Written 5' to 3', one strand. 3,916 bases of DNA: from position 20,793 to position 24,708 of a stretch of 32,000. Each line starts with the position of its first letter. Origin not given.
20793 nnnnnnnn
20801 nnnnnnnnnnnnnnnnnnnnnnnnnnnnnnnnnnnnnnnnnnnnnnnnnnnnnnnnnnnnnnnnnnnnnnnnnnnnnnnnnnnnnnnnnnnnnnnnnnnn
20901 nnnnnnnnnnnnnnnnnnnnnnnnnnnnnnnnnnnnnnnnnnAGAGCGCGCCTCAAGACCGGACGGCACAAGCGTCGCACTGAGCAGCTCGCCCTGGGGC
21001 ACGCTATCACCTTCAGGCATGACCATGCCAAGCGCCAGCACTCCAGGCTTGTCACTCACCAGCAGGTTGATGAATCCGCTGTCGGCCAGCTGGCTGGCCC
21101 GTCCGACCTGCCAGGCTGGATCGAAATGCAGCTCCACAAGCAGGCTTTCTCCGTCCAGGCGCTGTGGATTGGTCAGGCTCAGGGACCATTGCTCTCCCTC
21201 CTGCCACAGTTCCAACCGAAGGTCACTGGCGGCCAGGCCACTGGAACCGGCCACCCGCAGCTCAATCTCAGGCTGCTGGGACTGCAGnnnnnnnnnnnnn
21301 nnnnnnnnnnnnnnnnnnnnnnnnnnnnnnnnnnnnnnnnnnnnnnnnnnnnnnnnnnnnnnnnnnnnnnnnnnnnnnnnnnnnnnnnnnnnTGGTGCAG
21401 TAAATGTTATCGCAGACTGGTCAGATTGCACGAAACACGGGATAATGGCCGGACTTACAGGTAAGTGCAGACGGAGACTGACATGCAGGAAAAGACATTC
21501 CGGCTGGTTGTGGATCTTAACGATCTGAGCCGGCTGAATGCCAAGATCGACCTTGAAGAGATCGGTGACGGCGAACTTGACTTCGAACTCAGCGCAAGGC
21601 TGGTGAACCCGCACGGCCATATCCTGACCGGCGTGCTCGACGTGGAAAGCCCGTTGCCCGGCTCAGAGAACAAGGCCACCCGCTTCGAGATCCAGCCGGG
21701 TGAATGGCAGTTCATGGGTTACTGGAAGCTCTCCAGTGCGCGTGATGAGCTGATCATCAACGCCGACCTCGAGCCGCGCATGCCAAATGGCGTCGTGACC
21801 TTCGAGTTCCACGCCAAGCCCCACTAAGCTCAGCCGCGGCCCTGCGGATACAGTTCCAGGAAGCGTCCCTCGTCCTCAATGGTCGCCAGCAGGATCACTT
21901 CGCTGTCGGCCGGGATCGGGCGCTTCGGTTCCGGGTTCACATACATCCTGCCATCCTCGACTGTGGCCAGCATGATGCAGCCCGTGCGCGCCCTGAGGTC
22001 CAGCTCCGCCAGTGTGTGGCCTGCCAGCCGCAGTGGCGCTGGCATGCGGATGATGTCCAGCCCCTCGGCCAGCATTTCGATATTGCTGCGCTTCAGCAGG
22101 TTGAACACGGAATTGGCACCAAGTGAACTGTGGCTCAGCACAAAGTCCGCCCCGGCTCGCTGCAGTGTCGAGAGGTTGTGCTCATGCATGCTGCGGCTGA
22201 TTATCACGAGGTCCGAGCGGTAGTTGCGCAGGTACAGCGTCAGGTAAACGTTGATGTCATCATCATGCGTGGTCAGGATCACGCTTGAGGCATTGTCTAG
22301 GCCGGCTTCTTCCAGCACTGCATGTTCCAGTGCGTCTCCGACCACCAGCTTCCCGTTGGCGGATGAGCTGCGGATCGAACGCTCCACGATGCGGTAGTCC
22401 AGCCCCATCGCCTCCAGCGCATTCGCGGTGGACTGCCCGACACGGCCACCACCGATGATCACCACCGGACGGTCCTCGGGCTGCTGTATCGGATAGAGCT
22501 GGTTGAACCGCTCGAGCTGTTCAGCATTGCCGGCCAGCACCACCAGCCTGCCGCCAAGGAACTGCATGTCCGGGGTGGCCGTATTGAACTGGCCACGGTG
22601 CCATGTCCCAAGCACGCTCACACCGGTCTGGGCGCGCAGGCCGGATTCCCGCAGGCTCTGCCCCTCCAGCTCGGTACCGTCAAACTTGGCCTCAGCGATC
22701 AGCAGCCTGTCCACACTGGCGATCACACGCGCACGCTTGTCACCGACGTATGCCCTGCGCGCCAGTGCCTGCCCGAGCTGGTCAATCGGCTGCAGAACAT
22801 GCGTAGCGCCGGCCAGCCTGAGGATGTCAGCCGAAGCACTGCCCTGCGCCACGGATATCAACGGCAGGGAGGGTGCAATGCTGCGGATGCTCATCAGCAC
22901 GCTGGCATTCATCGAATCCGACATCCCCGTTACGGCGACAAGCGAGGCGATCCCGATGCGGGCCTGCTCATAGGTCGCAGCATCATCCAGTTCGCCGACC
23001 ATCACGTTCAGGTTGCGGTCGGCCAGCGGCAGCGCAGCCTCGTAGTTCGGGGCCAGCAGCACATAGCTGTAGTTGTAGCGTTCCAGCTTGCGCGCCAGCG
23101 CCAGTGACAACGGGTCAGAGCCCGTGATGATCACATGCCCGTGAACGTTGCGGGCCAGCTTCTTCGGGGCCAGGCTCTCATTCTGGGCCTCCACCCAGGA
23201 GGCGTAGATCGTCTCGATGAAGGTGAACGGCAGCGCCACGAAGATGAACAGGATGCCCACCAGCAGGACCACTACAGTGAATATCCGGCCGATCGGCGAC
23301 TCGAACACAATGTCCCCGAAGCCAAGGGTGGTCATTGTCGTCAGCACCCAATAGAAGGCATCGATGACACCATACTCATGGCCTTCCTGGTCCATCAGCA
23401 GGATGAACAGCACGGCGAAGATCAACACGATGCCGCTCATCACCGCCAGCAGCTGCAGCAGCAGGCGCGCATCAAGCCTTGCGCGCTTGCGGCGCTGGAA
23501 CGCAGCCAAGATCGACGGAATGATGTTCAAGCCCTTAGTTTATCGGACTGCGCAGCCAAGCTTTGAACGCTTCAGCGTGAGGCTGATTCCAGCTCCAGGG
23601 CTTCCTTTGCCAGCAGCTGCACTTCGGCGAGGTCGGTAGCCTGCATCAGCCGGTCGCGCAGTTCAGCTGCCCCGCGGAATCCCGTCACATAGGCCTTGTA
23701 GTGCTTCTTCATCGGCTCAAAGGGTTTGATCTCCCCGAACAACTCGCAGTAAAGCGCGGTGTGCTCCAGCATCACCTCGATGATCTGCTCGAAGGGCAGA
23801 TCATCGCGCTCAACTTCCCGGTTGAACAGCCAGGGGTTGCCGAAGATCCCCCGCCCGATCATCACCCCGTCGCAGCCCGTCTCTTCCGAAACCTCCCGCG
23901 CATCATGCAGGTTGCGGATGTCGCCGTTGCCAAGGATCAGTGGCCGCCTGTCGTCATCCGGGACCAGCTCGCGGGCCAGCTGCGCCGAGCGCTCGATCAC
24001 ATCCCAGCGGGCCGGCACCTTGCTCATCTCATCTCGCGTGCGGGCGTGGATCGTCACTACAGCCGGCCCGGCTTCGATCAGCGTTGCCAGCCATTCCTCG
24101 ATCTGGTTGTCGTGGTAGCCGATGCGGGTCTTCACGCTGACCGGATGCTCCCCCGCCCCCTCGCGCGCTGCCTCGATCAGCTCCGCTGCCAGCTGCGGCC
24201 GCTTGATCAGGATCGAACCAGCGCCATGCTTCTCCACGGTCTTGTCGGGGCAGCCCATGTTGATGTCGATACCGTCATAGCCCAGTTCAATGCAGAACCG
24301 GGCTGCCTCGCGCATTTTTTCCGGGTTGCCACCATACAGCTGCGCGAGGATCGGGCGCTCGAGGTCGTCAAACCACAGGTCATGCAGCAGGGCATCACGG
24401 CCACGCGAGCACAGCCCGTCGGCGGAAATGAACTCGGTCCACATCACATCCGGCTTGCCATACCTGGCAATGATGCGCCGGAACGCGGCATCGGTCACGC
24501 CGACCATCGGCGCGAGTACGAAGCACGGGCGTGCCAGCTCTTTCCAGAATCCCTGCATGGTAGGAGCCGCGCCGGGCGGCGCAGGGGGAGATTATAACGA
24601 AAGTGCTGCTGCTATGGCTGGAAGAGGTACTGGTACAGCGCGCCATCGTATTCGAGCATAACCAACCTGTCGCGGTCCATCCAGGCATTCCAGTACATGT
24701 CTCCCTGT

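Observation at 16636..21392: Operon of two paralogous dockerin-bearing lipoproteins plus a DJ-1/PfpI enzyme: candidate non-cellulosomal surface assembly system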

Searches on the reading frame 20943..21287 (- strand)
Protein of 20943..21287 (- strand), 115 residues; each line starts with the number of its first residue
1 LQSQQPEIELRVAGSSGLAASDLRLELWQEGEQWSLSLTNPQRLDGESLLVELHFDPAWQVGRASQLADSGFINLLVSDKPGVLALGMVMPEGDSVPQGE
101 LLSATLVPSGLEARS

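Call 48: search_solved_structures(query=A4, max_evalue=10, show_alignments=3)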
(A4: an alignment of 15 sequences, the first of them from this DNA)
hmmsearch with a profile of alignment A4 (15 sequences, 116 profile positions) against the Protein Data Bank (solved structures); distinct sequences matched with E-value up to 10: 0.
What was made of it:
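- Tried and rejected: Profile of A's N-domain family (A4) against PDB sequences: no hit at E<=10 (call 48).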

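Call 49: search_protein_families(library=pfam, alignment_id=A4, max_evalue=10)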
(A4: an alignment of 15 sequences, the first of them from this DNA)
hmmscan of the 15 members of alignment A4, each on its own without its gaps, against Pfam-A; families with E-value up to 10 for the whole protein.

A. member 1, seq(115 aa): 0 families

B. families by the number of members that match (of 15 scanned): 7 families
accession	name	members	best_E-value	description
PF00963.24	Cohesin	2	0.00053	Cohesin domain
PF19462.4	DUF5999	1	0.038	Family of unknown function (DUF5999)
PF15131.11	DUF4567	1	0.083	Domain of unknown function (DUF4567)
PF18106.7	Rol_Rep_N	1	0.12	Rolling Circle replication initiation protein N-terminal domain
PF01326.24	PPDK_N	1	0.16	Pyruvate phosphate dikinase, AMP/ATP-binding domain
PF25301.1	CUT_C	1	0.25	Cuticlin C-terminal domain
PF19350.4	DUF5928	1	0.28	Family of unknown function (DUF5928)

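Call 50: find_homologous_proteins(query=A4, max_evalue=0.01)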
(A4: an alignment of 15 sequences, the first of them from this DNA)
Query A4 (15 sequences): 3868 candidates shared short words with the query, none scored E <= 0.01.
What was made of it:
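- Tried and rejected: This is probably a word-index or E-value artefact, and it used up the third search (call 50).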

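Call 88: search_protein_families(library=pfam, proteins=[window:20943-21287:-], max_evalue=1)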
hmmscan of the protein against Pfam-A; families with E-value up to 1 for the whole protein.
seq(115 aa): 0 families
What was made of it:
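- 20964..21266 (-): A N-terminal 8-strand beta-sandwich (residues 43-143), a candidate divergent cohesin-like domain. A itself has no hit (calls 49, 88).
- On Cohesin (Pfam PF00963), for A's N-terminal domain: A's domain has no hit (calls 49, 88).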

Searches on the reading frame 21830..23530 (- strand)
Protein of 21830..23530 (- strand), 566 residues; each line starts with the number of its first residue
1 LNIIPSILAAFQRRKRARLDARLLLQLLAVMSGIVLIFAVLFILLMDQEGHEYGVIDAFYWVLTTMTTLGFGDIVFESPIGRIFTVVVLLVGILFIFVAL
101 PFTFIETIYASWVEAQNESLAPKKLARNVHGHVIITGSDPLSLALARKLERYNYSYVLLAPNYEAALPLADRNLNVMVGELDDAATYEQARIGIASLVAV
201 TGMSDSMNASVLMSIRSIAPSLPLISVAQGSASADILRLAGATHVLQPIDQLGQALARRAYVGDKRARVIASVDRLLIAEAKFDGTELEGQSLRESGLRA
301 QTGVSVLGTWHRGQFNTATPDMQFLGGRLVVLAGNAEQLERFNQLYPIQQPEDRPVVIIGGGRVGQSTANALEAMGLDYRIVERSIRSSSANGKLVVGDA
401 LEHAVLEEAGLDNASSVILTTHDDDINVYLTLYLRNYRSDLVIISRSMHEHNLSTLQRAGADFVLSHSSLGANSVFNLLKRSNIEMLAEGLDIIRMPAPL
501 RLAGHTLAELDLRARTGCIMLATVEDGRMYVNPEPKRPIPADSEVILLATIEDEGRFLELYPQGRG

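Call 9: search_protein_families(library=pfam, proteins=[window:21830-23530:-], max_evalue=0.001)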
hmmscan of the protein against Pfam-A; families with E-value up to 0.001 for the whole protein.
window:21830-23530:- (566 aa): 9 families
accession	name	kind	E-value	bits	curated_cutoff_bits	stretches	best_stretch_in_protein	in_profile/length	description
PF02254.24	TrkA_N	-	3.7e-34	118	23.8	2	356-466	1-115/116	TrkA-N domain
PF02080.26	TrkA_C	-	2.1e-16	60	27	2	494-560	4-69/71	TrkA-C domain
PF07885.22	Ion_trans_2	-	5.2e-14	52.3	22.5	1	33-100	4-70/79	Ion channel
PF13241.12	NAD_binding_7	-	1.2e-05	26.3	22.1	1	350-429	4-77/104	Putative NAD(P)-binding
PF13478.12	XdhC_C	-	3.2e-05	24.9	29.7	0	356-461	1-93/125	XdhC Rossmann domain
PF00520.37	Ion_trans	-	0.00011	22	25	1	22-112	127-236/241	Ion transport protein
PF02826.25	2-Hacid_dh_C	-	0.00048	20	25.1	0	343-390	26-73/178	D-isomer specific 2-hydroxyacid dehydrogenase, NAD binding domain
PF01266.30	DAO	-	0.00075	19.6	27.9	0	356-403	2-56/353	FAD dependent oxidoreductase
PF01494.25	FAD_binding_3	-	0.00078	19.2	22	0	355-411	3-58/349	FAD binding domain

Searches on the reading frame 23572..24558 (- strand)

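Call 9: search_protein_families(library=pfam, proteins=[window:23572-24558:-], max_evalue=0.001)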
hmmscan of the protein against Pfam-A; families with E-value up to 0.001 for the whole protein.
window:23572-24558:- (328 aa): 1 family
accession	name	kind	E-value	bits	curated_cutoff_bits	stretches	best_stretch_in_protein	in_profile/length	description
PF01207.24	Dus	-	1.4e-68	231.8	20.4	1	15-317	2-302/311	Dihydrouridine synthase (Dus)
